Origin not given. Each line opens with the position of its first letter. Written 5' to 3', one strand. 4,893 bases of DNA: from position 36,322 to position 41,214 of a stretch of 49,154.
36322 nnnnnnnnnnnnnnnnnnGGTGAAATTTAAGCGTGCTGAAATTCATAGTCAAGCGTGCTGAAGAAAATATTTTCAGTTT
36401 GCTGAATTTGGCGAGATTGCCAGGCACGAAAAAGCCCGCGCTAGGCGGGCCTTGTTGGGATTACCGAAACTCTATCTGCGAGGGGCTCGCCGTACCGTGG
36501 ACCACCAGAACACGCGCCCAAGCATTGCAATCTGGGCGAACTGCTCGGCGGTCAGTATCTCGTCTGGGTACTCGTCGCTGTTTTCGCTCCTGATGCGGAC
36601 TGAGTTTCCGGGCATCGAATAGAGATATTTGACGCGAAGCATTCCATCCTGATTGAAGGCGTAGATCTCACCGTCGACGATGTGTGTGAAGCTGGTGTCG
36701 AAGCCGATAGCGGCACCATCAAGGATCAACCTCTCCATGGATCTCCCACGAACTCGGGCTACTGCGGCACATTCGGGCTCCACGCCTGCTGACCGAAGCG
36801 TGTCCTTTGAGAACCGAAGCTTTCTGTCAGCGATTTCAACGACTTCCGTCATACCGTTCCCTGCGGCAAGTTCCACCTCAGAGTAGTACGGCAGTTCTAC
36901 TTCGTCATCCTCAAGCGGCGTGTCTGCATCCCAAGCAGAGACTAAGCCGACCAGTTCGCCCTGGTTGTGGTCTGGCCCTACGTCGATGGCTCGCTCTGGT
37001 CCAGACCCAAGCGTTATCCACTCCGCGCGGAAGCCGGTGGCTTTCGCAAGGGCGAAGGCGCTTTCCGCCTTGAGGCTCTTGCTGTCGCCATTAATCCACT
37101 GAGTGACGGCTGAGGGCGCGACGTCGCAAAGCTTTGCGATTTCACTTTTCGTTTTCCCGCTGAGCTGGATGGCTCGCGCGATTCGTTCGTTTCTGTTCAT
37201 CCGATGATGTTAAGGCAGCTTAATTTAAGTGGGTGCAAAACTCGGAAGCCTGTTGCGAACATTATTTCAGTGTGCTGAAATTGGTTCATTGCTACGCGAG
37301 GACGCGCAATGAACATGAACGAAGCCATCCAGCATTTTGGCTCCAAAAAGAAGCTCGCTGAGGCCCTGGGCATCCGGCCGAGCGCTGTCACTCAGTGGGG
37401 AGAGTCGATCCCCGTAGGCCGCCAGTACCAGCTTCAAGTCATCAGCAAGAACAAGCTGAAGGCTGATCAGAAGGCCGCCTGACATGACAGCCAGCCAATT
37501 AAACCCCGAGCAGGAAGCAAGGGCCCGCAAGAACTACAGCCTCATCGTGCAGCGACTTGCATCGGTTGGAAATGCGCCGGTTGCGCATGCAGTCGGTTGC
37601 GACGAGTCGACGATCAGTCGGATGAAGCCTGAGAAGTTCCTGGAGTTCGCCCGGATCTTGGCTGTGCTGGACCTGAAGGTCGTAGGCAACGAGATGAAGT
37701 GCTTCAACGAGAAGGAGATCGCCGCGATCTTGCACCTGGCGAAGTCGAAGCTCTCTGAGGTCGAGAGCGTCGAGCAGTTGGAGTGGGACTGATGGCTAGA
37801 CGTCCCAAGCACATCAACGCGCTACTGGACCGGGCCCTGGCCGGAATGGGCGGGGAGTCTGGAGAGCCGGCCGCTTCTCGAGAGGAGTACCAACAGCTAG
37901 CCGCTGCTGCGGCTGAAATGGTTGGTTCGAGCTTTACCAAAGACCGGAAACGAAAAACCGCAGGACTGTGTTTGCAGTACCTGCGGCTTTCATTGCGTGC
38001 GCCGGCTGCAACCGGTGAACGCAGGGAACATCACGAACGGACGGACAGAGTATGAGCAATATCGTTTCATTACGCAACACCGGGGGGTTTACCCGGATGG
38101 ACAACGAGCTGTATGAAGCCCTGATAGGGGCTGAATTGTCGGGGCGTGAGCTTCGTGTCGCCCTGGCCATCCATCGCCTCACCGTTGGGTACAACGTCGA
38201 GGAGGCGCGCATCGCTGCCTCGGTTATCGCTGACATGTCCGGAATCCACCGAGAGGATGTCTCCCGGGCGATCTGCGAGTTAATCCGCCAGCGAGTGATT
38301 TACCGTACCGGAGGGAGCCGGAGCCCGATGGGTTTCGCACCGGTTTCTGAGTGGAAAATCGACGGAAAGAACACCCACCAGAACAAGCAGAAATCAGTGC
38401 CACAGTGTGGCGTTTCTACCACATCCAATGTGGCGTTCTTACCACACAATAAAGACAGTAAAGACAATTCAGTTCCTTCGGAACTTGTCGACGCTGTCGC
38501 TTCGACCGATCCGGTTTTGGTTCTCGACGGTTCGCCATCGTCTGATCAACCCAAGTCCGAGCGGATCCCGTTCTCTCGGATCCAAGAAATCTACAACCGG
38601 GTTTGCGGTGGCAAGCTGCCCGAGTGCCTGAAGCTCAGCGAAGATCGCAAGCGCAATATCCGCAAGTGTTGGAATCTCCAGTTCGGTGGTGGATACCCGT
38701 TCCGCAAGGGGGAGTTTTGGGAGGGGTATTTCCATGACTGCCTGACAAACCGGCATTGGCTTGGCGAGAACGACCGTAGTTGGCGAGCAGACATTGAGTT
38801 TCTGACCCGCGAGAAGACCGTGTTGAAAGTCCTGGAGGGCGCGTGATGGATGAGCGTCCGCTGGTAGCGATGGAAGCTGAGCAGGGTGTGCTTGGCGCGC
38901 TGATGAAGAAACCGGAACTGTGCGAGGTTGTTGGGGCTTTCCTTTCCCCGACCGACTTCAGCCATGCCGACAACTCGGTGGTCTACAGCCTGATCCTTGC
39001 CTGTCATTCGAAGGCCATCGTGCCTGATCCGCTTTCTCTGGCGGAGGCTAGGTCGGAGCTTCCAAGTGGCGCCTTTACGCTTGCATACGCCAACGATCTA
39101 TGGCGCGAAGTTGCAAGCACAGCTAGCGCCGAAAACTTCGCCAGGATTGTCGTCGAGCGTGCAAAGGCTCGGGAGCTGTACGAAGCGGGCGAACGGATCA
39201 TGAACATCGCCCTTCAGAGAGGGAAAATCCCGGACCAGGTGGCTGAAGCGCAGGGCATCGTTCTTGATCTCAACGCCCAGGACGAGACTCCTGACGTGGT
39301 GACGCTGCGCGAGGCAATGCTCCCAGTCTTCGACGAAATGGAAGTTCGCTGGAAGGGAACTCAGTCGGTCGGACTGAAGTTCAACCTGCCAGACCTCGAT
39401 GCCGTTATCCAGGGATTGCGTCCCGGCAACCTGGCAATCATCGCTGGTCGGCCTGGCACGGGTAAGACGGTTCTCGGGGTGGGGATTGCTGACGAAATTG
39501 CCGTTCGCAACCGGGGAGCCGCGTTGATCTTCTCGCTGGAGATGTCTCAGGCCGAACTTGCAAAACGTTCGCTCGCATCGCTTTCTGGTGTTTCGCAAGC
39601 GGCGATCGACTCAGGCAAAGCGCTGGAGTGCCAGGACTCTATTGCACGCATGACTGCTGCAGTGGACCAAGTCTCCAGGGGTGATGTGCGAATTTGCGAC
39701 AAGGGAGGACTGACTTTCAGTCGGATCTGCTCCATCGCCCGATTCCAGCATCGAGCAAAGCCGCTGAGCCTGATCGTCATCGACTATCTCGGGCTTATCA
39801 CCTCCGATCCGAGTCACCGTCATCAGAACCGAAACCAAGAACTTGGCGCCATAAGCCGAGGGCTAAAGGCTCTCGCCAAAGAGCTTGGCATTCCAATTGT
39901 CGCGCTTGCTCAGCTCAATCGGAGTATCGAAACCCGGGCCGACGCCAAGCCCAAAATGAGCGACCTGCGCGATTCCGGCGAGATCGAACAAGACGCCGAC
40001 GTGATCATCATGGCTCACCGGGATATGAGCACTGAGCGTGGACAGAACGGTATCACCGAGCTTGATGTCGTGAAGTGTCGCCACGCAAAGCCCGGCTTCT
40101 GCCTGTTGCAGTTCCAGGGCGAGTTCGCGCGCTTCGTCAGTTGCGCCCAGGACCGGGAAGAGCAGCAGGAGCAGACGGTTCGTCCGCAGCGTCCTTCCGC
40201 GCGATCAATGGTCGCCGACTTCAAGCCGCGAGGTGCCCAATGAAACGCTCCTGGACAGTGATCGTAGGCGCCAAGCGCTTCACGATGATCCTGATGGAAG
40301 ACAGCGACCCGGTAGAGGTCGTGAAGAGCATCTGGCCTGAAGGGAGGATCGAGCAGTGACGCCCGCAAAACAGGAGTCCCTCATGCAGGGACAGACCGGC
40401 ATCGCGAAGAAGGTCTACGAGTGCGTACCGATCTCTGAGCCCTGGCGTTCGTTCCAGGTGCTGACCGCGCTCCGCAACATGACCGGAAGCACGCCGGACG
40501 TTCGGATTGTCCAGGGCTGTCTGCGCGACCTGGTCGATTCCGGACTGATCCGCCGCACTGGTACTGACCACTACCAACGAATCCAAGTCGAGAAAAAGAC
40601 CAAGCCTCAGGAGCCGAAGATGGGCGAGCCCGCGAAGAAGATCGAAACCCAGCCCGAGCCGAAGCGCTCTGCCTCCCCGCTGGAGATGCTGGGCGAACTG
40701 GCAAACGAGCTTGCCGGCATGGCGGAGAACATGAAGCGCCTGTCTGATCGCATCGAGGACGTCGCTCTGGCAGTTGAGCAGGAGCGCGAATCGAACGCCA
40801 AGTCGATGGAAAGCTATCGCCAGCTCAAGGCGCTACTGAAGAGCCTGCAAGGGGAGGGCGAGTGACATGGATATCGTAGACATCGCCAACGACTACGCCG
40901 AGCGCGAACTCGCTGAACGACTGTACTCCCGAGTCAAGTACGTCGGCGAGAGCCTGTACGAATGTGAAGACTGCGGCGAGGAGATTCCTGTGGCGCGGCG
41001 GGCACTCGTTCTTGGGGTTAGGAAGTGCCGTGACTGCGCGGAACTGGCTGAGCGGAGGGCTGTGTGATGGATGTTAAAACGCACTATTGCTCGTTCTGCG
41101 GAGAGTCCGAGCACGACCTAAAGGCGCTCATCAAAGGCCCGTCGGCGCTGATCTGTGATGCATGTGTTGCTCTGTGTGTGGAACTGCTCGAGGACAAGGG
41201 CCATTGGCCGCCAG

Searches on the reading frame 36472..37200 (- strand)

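Call 5: search_protein_families(library=pfam, proteins=[window:36472-37200:-], max_evalue=0.01)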
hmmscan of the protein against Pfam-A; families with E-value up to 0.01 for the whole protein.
window:36472-37200:- (242 aa): 5 families
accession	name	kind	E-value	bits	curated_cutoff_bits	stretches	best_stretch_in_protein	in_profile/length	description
PF00717.28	Peptidase_S24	-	1.1e-20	73.9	23.3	1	110-230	5-115/116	Peptidase S24-like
PF01381.28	HTH_3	-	2.5e-07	31.1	23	1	8-62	2-55/55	Helix-turn-helix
PF15943.11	YdaS_toxin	-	0.00039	20.6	30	1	7-58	1-50/65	Bacterial toxin YdaS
PF07022.19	Phage_CI_repr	-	0.0014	19.4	22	1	7-68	3-63/65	Bacteriophage CI repressor helix-turn-helix domain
PF13384.12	HTH_23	-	0.0038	17.4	24.6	0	8-37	11-39/50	Homeodomain-like domain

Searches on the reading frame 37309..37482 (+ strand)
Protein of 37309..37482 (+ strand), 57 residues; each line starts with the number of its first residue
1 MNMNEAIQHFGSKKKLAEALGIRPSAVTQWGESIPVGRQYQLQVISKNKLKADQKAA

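Call 78: search_protein_families(library=phrogs, proteins=[window:37309-37482:+], max_evalue=0.00001)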
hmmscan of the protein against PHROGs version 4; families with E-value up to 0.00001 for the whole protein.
window:37309-37482:+ (57 aa): 1 family
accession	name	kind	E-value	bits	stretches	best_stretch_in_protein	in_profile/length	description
phrog_409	-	transcription regulation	2.2e-20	74.5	1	1-56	15-71/127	transcriptional regulator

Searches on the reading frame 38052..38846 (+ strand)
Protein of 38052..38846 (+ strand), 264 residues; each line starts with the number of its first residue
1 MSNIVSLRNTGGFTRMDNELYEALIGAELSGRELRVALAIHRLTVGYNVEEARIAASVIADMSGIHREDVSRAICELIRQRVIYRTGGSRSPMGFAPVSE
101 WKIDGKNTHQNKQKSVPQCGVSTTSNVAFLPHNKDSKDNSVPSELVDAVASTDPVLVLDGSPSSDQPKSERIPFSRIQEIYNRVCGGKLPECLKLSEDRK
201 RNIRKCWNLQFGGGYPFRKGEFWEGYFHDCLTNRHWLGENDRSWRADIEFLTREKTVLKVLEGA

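Call 4: search_protein_families(library=phrogs, proteins=[window:38052-38846:+], max_evalue=0.01)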
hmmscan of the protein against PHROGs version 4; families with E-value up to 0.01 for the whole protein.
window:38052-38846:+ (264 aa): 11 families
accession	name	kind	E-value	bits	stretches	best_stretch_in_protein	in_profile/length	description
phrog_5810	-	DNA, RNA and nucleotide metabolism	1.9e-61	209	1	15-263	1-264/268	replication initiation protein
phrog_678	-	DNA, RNA and nucleotide metabolism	5e-25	89.8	1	8-126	27-161/346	replication initiation O-like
phrog_277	-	DNA, RNA and nucleotide metabolism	7.1e-23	82.3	1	12-139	28-159/318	replication initiation O-like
phrog_345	-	DNA, RNA and nucleotide metabolism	1.2e-21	78.6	1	12-263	26-287/297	replication initiation O-like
phrog_2365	-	DNA, RNA and nucleotide metabolism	1.9e-21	78.2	1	12-143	28-168/232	replication initiation O-like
phrog_19658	-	DNA, RNA and nucleotide metabolism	8.8e-11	42.8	1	56-263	42-247/283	replication initiation protein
phrog_16826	-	DNA, RNA and nucleotide metabolism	7e-09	36.4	1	11-88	9-86/341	DnaD-like helicase loader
phrog_10469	-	DNA, RNA and nucleotide metabolism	1.4e-05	25.6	1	106-263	123-270/305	DnaD-like helicase loader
phrog_18020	-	DNA, RNA and nucleotide metabolism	0.00037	21.4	1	27-82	27-83/248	replication initiation O-like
phrog_9773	-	DNA, RNA and nucleotide metabolism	0.00038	21.2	1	158-263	170-285/288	replication initiation O-like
phrog_21472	-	unknown function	0.002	18.8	0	130-211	149-220/299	-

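Call 5: search_protein_families(library=pfam, proteins=[window:38052-38846:+], max_evalue=0.01)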
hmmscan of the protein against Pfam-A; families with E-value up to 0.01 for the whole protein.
window:38052-38846:+ (264 aa): 2 families
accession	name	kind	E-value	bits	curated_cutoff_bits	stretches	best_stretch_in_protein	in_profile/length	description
PF04492.19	Phage_rep_O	-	9.8e-19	68.1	28.7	1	12-91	8-87/95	Bacteriophage replication protein O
PF13545.12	HTH_Crp_2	-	0.00014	22.2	27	1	35-87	2-56/70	Crp-like helix-turn-helix domain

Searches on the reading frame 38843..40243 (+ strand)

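Call 4: search_protein_families(library=phrogs, proteins=[window:38843-40243:+], max_evalue=0.01)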
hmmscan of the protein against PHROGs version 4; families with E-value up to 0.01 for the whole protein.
window:38843-40243:+ (466 aa): 8 families
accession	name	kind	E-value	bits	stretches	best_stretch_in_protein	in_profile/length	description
phrog_19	-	DNA, RNA and nucleotide metabolism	9.8e-109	365.9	1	1-453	152-595/621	DnaB-like replicative helicase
phrog_243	-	DNA, RNA and nucleotide metabolism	6.2e-43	147.7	1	166-435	8-269/273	DnaB-like replicative helicase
phrog_11530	-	unknown function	1.3e-38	133.7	1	281-448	5-175/184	-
phrog_239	-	DNA, RNA and nucleotide metabolism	9.1e-34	118.5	1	145-445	312-610/801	DNA primase/helicase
phrog_5482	-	unknown function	6.6e-09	36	1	166-402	19-257/341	-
phrog_23150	-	unknown function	1.3e-05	25.9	1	13-216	12-215/217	-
phrog_19347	-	unknown function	0.00039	21.7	0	375-394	1-20/79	-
phrog_8337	-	DNA, RNA and nucleotide metabolism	0.0016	18.9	0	178-358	50-210/273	DNA repair protein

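Call 5: search_protein_families(library=pfam, proteins=[window:38843-40243:+], max_evalue=0.01)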
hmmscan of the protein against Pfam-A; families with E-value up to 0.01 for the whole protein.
window:38843-40243:+ (466 aa): 6 families
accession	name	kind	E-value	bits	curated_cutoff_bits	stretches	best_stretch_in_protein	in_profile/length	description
PF03796.21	DnaB_C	-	2.9e-75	253.4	27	1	177-432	1-254/255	DnaB-like helicase C terminal domain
PF00772.26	DnaB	-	2e-15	57.2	23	1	9-105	5-103/103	DnaB-like helicase N terminal domain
PF13481.12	AAA_25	-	7.7e-11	42.4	27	1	173-357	10-189/195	AAA domain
PF06745.19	ATPase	-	0.00014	21.7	26.6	1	182-243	5-67/231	KaiC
PF09848.15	SLFN-g3_helicase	-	0.00048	19.9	24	1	197-286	3-86/354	Schlafen group 3, DNA/RNA helicase domain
PF06068.19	TIP49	-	0.0048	16.5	23.8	1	195-241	50-100/347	TIP49 P-loop domain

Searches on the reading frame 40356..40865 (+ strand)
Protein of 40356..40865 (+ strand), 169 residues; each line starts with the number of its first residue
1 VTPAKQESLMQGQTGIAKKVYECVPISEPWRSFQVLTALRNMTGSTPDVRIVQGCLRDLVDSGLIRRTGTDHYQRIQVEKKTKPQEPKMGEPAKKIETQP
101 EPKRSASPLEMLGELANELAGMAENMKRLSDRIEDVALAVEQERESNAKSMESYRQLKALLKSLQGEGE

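Call 4: search_protein_families(library=phrogs, proteins=[window:40356-40865:+], max_evalue=0.01)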
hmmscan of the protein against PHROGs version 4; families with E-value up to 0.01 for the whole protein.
window:40356-40865:+ (169 aa): 1 family
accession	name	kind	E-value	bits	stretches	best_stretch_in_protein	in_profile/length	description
phrog_4405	-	unknown function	3.4e-82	275.6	1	1-165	1-168/168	-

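Call 5: search_protein_families(library=pfam, proteins=[window:40356-40865:+], max_evalue=0.01)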
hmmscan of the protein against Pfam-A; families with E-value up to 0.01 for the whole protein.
window:40356-40865:+ (169 aa): 2 families
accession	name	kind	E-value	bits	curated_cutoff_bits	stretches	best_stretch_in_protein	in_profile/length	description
PF05667.16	CCDC22_CC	-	0.0017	18.1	39.2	1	64-164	170-273/477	CCDC22 protein coiled-coil region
PF08614.16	ATG16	-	0.005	17.5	33.7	1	77-166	46-137/200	Autophagy protein 16 (ATG16)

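Call 54: search_protein_families(library=ncbifam, proteins=[window:40356-40862:+], max_evalue=0.01)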
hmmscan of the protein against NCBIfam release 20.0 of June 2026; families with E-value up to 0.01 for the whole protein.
window:40356-40862:+ (169 aa): 0 families

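Call 55: search_protein_families(library=padloc, proteins=[window:40356-40862:+], max_evalue=0.01)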
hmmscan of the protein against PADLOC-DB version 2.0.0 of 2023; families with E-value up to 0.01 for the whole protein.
window:40356-40862:+ (169 aa): 0 families

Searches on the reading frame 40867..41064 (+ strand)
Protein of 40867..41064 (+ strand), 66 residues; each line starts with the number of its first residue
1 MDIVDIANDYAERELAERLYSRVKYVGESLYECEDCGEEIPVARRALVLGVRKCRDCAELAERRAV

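Call 4: search_protein_families(library=phrogs, proteins=[window:40867-41064:+], max_evalue=0.01)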
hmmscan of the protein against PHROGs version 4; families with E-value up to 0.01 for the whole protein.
seq(66 aa): 1 family
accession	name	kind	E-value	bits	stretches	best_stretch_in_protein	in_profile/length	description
phrog_54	-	other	3.4e-18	66.7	1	1-64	2-67/75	DksA-like zinc-finger protein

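Call 5: search_protein_families(library=pfam, proteins=[window:40867-41064:+], max_evalue=0.01)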
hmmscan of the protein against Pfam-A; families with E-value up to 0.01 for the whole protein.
seq(66 aa): 1 family
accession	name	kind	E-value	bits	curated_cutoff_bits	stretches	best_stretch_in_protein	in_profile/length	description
PF01258.23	zf-dskA_traR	-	7.5e-09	35.9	24.9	1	31-63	5-36/36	Prokaryotic dksA/traR C4-type zinc finger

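Call 41: search_dna_similar(query=window:40867-41064:+, collection=phages, mode=protein, max_rows=60, max_evalue=1e-10)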
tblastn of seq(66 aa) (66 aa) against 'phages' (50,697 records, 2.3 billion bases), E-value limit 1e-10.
Records with a match: 27; places in all: 27; records where one place covers at least 80% of the query: 27.
Best place of each record, by identity: 95-99% 2; 90-95% 8; 80-90% 15; 60-80% 1; <60% 1.
By first word of the organism name: Pseudomonas 26; Aeromonas 1.
By host as written in the record: Pseudomonas aeruginosa 8; - 3; Pseudomonas aeruginosa P9W 2; Pseudomonas aeruginosa YMC11/02/R656 2; Pseudomonas aeruginosa 147 2; Pseudomonas aeruginosa PA14 2; Pseudomonas sp. 1; Pseudomonas aeruginosa F002 1; and 6 more.
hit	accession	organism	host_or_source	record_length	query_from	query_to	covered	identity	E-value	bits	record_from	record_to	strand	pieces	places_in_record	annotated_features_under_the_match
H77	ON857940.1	Pseudomonas phage vB_PeaS_FBPa47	Pseudomonas sp.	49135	1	65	98%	95.4%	5e-32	120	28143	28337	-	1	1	putative transcriptional regulator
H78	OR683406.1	Pseudomonas phage Marin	Pseudomonas aeruginosa F002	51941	1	65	98%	95.4%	5e-32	120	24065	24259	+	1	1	TraR/DksA family transcriptional regulator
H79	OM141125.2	Pseudomonas phage PP9W2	Pseudomonas aeruginosa P9W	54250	1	66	100%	90.9%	1e-31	119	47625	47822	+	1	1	putative transcriptional regulator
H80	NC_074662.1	Pseudomonas phage PP9W2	Pseudomonas aeruginosa P9W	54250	1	66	100%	90.9%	1e-31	119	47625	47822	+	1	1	putative transcriptional regulator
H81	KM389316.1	Pseudomonas phage F_ET2439sp/ET602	-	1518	1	66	100%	90.9%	2e-31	118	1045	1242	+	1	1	record has no annotation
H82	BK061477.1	Pseudomonas phage vB_PaeS-D14C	Pseudomonas aeruginosa strain 1-13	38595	1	66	100%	89.4%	2e-30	116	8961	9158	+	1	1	putative transcriptional regulator DksA, TraR, DnaK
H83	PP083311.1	Pseudomonas phage VB_PaD_phPA-G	Pseudomonas aeruginosa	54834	1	66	100%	87.9%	3e-30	115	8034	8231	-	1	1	DksA-like zinc-finger protein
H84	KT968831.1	Pseudomonas phage YMC11/02/R656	Pseudomonas aeruginosa YMC11/02/R656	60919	2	65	97%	90.6%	5e-30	115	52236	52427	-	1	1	DksA-like zinc finger domain containing protein | hypothetical protein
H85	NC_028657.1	Pseudomonas phage YMC11/02/R656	Pseudomonas aeruginosa YMC11/02/R656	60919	2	65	97%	90.6%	5e-30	115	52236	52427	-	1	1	DksA-like zinc-finger protein | DUF4031 domain-containing protein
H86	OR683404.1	Pseudomonas phage Haboob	Pseudomonas aeruginosa 382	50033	2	66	98%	87.7%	2e-30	116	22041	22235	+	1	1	TraR/DksA family transcriptional regulator | hypothetical protein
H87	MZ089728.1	Pseudomonas phage PSA04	wastewater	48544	1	66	100%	85.5%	2e-28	110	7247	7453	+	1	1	putative transcriptional regulator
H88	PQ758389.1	Pseudomonas phage 5399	Pseudomonas aeruginosa 147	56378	1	62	94%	90.3%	7e-28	108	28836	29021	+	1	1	hypothetical protein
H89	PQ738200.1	Pseudomonas phage phita81A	Pseudomonas aeruginosa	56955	1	62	94%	90.3%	7e-28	108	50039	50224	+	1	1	hypothetical protein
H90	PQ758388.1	Pseudomonas phage 5371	Pseudomonas aeruginosa 147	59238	1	62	94%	90.3%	7e-28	108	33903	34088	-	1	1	hypothetical protein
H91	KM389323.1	Pseudomonas phage F_ET2439sp/ET602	-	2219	1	66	100%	84.1%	8e-28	108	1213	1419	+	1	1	record has no annotation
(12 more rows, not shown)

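Call 54: search_protein_families(library=ncbifam, proteins=[window:40867-41064:+], max_evalue=0.01)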
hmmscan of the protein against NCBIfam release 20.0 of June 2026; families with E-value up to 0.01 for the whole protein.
window:40867-41064:+ (66 aa): 4 families
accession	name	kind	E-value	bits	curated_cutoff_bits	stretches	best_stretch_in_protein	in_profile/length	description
TIGR02419.1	C4_traR_proteo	subfamily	4.9e-17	62.3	59.7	1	2-62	1-64/64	phage/conjugal plasmid C-4 type zinc finger protein, TraR family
NF008243.0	PRK11019.1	equivalog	1.2e-10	41.7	96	1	18-63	25-69/88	DksA/TraR family C4-type zinc finger protein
NF010268.0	PRK13715.1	equivalog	1.5e-07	31.3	108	1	18-64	22-68/73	conjugal transfer protein TraR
NF008045.0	PRK10778.1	equivalog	0.0063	16.8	289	1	6-64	86-145/151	RNA polymerase-binding protein DksA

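Call 55: search_protein_families(library=padloc, proteins=[window:40867-41064:+], max_evalue=0.01)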
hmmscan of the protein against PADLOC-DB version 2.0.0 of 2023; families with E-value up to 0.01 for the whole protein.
window:40867-41064:+ (66 aa): 0 families
